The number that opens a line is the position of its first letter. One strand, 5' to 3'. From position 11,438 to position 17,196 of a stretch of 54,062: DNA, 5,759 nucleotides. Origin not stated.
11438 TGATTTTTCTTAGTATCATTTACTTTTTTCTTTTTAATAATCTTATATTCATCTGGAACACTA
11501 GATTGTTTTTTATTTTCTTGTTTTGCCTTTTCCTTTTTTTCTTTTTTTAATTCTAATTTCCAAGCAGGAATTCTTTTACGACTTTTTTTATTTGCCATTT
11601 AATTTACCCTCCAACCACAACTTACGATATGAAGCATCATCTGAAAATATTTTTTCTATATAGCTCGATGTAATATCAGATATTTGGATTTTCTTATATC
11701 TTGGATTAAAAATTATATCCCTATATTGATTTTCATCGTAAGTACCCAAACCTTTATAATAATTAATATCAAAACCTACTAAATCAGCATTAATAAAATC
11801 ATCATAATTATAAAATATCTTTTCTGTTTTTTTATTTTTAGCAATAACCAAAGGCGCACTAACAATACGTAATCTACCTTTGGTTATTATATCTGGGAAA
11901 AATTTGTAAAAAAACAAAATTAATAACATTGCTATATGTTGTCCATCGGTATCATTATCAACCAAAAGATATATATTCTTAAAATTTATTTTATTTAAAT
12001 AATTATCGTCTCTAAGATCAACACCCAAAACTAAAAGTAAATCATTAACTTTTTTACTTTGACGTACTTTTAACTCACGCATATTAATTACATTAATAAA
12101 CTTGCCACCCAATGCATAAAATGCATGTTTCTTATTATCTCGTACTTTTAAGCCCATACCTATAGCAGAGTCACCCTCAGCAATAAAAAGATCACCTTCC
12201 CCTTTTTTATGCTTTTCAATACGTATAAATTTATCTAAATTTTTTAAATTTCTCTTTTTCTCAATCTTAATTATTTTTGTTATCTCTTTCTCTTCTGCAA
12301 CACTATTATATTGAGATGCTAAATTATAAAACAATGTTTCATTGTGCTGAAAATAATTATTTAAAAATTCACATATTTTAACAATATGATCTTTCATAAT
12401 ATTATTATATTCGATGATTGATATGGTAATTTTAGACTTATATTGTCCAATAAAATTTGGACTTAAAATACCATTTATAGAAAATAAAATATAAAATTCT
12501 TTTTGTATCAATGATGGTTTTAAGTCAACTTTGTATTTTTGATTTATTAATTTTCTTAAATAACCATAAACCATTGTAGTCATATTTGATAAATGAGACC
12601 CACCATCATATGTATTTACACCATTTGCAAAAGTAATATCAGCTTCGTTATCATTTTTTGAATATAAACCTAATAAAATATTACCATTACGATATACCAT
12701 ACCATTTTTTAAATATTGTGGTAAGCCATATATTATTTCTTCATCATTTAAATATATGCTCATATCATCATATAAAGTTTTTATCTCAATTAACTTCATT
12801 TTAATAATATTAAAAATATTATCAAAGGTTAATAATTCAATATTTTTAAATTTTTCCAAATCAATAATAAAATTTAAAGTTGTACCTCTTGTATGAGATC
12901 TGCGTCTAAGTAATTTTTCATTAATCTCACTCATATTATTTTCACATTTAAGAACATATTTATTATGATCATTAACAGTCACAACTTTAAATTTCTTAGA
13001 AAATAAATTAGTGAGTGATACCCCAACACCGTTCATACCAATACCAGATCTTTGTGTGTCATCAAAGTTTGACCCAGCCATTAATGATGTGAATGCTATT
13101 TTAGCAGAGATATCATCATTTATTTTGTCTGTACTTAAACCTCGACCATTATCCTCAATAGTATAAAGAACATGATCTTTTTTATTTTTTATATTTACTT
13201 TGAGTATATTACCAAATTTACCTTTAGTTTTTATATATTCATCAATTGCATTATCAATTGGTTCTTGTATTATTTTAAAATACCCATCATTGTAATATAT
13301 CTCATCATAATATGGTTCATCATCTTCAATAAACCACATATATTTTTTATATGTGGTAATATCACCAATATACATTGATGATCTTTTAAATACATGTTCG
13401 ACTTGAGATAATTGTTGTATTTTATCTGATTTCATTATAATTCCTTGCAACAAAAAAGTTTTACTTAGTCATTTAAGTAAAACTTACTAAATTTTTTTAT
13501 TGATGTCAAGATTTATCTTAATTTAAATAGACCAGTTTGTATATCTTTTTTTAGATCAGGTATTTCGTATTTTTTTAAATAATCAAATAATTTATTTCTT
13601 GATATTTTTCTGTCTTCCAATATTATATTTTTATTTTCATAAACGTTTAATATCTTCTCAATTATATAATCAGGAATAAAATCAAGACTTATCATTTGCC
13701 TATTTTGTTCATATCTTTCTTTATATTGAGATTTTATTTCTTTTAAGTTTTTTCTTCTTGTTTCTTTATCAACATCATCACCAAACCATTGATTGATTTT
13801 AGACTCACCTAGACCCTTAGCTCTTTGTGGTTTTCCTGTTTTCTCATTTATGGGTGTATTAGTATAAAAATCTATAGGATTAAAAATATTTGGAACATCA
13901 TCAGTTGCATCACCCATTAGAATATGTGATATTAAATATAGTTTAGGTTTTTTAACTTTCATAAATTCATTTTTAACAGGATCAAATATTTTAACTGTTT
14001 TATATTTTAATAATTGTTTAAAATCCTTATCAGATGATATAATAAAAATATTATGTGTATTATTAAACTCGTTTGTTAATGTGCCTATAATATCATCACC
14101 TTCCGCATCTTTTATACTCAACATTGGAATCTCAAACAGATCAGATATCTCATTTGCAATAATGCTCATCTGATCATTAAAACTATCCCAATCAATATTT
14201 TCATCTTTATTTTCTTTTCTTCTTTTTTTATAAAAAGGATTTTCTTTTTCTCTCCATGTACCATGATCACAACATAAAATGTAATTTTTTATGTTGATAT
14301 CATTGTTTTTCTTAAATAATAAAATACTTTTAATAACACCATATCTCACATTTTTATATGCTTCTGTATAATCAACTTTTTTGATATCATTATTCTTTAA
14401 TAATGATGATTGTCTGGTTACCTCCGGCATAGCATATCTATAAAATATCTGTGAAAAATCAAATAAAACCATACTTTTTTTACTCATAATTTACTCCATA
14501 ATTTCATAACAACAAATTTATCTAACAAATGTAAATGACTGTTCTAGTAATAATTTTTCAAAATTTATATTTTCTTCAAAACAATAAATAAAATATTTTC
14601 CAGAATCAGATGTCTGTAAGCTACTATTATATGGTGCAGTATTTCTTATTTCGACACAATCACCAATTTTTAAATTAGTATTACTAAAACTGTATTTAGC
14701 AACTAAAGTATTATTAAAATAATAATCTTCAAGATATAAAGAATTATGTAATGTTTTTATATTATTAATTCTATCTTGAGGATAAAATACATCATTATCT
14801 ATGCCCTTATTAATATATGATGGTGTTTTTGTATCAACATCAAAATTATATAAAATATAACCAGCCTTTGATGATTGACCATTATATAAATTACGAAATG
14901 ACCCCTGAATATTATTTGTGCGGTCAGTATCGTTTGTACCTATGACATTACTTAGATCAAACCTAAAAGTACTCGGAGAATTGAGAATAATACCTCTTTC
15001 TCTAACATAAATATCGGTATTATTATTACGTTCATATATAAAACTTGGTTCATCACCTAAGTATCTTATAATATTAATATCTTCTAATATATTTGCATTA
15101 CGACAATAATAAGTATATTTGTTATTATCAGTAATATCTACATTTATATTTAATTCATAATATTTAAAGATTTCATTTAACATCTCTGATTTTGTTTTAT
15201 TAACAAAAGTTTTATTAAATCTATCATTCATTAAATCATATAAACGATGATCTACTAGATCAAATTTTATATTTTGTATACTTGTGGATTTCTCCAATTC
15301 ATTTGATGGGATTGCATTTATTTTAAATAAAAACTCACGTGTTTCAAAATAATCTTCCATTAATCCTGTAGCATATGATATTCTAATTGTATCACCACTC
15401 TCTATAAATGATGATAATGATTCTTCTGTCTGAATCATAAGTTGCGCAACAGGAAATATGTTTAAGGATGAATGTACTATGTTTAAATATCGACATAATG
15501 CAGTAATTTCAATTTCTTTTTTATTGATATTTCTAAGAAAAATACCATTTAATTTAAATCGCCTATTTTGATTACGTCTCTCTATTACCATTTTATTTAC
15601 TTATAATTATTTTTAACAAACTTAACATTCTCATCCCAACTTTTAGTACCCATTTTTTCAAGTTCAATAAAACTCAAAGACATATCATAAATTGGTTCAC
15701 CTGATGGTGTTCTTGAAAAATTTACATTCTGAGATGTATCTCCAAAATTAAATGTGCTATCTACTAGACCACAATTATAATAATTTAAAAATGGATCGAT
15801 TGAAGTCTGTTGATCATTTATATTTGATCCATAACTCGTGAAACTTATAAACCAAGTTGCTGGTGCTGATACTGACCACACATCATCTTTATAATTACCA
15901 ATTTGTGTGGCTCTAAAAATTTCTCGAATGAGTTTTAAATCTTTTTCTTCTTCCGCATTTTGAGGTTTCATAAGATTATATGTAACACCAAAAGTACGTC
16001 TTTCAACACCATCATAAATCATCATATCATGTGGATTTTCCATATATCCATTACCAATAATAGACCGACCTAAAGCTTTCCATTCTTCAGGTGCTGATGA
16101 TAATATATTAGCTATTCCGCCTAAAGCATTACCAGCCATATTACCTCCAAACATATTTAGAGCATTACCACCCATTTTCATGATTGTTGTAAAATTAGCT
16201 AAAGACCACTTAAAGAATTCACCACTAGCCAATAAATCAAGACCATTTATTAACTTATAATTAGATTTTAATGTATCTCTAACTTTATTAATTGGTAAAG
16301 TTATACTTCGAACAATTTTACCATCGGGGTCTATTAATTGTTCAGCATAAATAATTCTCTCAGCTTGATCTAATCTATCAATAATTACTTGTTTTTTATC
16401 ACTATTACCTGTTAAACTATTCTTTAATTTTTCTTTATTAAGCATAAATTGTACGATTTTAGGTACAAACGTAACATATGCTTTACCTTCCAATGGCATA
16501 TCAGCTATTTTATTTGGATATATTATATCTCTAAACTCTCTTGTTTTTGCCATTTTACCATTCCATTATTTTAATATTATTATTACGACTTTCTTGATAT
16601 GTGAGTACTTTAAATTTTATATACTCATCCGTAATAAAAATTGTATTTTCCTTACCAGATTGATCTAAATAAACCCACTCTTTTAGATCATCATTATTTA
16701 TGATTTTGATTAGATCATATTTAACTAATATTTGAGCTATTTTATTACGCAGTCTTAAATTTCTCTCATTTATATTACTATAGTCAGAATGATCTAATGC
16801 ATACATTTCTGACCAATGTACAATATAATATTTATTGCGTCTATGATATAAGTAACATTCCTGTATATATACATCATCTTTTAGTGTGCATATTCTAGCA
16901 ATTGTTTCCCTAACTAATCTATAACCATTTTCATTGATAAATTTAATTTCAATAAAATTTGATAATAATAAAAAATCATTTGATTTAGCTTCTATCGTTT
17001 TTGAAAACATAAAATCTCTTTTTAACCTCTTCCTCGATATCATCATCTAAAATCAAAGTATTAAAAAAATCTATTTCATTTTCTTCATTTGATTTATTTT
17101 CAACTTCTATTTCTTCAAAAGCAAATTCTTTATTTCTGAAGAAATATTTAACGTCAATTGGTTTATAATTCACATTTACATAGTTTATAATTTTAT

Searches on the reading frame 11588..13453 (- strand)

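Call 83: search_protein_families(library=pfam, proteins=[window:11588-13453:-], max_evalue=0.001)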
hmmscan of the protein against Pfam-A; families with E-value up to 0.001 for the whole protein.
window:11588-13453:- (621 aa): 5 families
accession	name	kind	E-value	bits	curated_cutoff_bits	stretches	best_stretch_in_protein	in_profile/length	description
PF01751.28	Toprim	-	6.2e-09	36.4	23.1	1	422-531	2-94/96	Toprim domain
PF02518.31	HATPase_c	-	1.1e-08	36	26.4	1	58-199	6-109/111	Histidine kinase-, DNA gyrase B-, and HSP90-like ATPase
PF00204.31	DNA_gyraseB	-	8.2e-08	32.4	27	1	264-389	40-164/173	DNA gyrase B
PF13589.12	HATPase_c_3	-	6e-06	26.8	25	1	61-173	6-106/137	Histidine kinase-, DNA gyrase B-, and HSP90-like ATPase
PF16898.10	TOPRIM_C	-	5.3e-05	23.8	29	1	534-616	4-96/128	C-terminal associated domain of TOPRIM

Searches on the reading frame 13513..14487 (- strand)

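Call 83: search_protein_families(library=pfam, proteins=[window:13513-14487:-], max_evalue=0.001)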
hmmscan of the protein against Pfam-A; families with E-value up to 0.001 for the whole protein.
window:13513-14487:- (324 aa): 2 families
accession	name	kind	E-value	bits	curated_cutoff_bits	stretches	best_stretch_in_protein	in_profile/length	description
PF02739.22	5_3_exonuc_N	-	3.4e-19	69.6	34.3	1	8-176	4-152/164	5'-3' exonuclease, N-terminal resolvase-like domain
PF09293.15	RNaseH_C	-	1.4e-08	35.6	25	1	183-311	5-116/124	T4 RNase H, C terminal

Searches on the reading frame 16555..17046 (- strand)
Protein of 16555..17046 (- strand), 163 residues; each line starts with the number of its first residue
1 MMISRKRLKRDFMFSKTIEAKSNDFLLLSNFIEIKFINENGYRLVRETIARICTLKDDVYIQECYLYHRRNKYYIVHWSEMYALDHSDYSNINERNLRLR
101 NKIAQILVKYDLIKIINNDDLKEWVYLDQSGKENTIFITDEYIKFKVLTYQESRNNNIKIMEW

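Call 82: search_protein_families(library=pfam, proteins=[window:16555-17046:-], max_evalue=0.001)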
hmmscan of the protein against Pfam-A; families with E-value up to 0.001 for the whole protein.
window:16555-17046:- (163 aa): 1 family
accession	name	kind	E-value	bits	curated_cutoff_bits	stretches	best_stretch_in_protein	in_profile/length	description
PF01818.22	Translat_reg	-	8.8e-14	51.9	25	1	32-157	2-114/122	Bacteriophage translational regulator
